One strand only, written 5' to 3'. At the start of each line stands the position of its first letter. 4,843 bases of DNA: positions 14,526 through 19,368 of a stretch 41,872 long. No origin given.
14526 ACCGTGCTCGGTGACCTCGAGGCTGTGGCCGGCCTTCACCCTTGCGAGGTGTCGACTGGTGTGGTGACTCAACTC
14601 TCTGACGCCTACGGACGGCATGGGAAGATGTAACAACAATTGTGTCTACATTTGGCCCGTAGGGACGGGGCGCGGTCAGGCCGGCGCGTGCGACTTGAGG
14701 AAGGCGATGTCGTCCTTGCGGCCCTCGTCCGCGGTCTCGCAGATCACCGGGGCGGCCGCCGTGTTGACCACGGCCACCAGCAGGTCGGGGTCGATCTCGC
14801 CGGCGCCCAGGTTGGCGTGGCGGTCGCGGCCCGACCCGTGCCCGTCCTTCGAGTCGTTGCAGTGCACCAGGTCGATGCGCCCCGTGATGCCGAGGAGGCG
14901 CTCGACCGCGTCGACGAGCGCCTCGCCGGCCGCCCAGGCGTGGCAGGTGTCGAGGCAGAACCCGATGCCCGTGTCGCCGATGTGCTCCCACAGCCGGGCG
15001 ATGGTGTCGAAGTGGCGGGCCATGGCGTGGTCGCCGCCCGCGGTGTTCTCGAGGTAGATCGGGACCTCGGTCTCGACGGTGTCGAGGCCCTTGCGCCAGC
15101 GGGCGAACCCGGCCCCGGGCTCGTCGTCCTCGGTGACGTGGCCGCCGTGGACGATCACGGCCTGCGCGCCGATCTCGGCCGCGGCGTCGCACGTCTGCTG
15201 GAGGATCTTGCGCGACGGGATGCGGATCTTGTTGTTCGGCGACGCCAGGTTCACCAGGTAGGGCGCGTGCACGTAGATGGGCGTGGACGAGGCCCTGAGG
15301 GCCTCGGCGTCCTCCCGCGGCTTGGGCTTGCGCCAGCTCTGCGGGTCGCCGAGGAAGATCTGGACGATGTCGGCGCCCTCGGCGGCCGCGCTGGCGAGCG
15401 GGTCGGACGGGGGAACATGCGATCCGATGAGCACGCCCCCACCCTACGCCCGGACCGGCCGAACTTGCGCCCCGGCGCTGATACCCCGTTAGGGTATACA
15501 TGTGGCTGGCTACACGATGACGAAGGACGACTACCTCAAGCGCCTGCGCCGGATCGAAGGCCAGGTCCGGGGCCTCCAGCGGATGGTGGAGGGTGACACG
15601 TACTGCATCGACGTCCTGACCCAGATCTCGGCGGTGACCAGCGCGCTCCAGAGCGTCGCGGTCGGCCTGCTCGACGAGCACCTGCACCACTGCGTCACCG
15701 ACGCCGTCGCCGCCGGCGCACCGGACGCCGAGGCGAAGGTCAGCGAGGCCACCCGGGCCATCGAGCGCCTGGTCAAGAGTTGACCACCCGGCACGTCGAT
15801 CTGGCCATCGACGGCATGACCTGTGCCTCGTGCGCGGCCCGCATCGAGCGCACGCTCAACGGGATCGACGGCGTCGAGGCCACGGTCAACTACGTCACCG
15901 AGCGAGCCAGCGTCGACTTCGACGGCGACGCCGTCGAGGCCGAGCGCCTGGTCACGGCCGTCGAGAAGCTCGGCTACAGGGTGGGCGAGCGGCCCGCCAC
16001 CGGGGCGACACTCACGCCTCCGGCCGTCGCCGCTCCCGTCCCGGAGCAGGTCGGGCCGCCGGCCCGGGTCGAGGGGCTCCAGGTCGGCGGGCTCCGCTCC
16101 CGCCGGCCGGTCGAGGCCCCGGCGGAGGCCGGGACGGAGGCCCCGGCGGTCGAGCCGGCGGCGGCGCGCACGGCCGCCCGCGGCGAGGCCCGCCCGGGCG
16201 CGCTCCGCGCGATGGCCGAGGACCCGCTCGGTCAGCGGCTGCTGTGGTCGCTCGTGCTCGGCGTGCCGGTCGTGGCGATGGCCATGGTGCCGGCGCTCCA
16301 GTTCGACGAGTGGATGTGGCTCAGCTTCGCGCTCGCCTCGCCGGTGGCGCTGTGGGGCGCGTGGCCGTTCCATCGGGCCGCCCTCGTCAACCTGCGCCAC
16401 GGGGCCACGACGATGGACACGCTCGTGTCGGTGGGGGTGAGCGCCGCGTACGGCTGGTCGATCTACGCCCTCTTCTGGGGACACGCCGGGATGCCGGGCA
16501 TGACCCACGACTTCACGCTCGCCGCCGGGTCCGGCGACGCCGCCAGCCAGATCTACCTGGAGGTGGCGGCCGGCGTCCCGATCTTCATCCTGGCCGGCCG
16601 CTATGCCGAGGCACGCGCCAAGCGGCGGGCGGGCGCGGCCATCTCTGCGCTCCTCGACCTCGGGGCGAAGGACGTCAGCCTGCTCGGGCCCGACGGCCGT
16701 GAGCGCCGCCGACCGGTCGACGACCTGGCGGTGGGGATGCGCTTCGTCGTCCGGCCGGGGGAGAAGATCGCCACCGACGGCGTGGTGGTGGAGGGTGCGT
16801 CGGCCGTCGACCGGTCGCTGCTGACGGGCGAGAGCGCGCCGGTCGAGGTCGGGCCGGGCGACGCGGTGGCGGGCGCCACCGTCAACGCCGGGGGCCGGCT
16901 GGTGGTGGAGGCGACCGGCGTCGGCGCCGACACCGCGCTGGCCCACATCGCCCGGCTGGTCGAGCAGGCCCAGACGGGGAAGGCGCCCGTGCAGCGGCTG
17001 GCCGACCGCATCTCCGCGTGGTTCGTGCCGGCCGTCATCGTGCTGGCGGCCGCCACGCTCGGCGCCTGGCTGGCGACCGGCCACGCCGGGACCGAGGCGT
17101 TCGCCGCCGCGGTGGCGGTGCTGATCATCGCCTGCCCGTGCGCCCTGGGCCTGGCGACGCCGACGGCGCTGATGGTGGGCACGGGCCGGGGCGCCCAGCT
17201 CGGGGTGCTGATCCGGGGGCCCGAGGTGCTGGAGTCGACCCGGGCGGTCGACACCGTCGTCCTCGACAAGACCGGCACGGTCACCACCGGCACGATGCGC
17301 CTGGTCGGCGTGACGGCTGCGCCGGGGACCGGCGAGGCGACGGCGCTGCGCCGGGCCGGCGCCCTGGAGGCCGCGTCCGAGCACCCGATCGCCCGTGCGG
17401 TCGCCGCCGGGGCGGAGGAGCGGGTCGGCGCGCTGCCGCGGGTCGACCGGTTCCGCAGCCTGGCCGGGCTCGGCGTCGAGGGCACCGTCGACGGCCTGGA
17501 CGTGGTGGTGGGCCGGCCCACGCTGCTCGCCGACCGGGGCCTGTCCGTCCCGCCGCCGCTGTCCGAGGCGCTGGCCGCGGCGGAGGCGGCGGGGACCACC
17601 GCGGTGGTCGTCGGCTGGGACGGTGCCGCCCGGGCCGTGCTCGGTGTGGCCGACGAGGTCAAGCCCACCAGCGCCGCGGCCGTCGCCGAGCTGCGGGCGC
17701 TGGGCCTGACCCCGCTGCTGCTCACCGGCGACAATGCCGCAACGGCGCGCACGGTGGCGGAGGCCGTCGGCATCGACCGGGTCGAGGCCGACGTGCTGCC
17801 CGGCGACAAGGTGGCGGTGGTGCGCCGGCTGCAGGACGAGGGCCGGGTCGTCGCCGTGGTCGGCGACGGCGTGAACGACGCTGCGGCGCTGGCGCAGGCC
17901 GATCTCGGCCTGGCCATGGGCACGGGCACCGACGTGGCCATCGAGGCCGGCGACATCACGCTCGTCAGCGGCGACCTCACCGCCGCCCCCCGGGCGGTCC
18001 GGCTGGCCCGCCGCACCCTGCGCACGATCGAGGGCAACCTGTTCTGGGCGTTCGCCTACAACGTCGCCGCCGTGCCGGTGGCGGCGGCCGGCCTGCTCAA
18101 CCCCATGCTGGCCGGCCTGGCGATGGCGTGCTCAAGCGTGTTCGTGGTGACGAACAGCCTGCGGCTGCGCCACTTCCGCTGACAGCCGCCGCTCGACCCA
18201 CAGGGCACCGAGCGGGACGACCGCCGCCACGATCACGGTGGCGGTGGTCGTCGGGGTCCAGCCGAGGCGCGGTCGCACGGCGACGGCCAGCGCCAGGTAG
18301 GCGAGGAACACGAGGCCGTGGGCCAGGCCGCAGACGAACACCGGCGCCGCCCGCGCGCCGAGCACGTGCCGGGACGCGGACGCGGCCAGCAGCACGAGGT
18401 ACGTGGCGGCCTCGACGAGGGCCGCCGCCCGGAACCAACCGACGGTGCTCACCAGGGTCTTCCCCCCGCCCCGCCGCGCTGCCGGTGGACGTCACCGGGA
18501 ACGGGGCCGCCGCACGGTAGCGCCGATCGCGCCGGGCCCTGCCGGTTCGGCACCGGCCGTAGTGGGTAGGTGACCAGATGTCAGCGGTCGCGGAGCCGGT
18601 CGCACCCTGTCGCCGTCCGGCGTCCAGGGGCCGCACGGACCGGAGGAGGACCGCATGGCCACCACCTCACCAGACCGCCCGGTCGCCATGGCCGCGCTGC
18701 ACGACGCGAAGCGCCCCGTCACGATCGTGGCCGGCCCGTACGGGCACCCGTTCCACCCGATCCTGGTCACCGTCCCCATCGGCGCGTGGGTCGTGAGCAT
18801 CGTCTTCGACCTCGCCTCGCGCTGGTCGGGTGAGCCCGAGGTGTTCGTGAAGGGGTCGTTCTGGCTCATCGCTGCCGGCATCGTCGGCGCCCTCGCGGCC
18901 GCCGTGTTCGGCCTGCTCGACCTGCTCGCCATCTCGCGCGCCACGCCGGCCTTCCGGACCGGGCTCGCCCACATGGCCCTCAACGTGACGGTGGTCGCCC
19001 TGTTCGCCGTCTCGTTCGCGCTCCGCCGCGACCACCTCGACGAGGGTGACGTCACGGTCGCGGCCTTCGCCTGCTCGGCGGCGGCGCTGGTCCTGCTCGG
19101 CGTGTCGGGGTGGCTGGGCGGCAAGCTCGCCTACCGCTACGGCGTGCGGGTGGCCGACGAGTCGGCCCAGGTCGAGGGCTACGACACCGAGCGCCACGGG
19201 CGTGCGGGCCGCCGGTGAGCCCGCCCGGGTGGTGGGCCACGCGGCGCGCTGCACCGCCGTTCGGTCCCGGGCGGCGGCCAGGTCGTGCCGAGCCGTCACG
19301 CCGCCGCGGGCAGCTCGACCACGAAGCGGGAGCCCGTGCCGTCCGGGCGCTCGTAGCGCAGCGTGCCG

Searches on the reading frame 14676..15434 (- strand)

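Call 39: search_protein_families(library=pfam, proteins=[window:14676-15434:-], max_evalue=0.001)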
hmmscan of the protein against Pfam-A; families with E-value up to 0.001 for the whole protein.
window:14676-15434:- (252 aa): 1 family
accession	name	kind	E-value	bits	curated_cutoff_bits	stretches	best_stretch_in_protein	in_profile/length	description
PF01261.30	AP_endonuc_2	-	1.4e-41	143.3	31.1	1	14-248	2-248/249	Xylose isomerase-like TIM barrel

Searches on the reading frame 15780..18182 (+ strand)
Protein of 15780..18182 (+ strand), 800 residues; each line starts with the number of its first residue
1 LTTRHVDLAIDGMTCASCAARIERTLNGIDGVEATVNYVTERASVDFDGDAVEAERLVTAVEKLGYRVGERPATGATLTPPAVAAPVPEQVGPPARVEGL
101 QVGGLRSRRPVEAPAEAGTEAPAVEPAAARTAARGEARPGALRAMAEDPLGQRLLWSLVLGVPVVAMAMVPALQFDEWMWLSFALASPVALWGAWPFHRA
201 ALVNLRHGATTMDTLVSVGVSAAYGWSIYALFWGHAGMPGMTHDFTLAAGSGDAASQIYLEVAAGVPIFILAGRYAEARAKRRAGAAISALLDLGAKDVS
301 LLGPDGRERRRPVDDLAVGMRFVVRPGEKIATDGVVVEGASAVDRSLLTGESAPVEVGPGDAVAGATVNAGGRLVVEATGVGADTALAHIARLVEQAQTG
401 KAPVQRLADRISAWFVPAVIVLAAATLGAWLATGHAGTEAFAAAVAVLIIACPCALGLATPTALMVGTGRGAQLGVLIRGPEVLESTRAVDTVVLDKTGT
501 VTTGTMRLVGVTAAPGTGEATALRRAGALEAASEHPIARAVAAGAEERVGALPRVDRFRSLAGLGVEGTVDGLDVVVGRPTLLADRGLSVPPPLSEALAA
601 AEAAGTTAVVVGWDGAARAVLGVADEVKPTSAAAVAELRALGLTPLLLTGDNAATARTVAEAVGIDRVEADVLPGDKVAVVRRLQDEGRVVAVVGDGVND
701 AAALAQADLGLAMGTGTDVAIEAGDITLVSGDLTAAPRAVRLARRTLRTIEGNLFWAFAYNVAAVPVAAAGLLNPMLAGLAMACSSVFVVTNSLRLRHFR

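Call 39: search_protein_families(library=pfam, proteins=[window:15780-18182:+], max_evalue=0.001)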
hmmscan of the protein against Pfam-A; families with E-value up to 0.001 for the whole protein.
window:15780-18182:+ (800 aa): 3 families
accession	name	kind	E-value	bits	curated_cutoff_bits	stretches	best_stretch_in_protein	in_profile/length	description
PF00122.25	E1-E2_ATPase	-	5.6e-52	176.3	28.1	1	300-473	8-180/181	E1-E2 ATPase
PF00702.32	Hydrolase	-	1.5e-29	104.2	26.4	1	490-708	1-191/191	haloacid dehalogenase-like hydrolase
PF00403.32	HMA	-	3.7e-16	59.7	24.8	1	8-66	2-61/62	Heavy-metal-associated domain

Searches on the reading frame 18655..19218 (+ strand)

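Call 40: search_protein_families(library=pfam, proteins=[window:18655-19218:+], max_evalue=0.001)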
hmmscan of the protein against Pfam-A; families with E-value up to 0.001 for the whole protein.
window:18655-19218:+ (187 aa): 1 family
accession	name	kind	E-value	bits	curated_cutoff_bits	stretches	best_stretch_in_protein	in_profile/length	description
PF09990.14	DUF2231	-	1e-35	123.3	26.4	1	30-167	1-138/139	Predicted membrane protein (DUF2231)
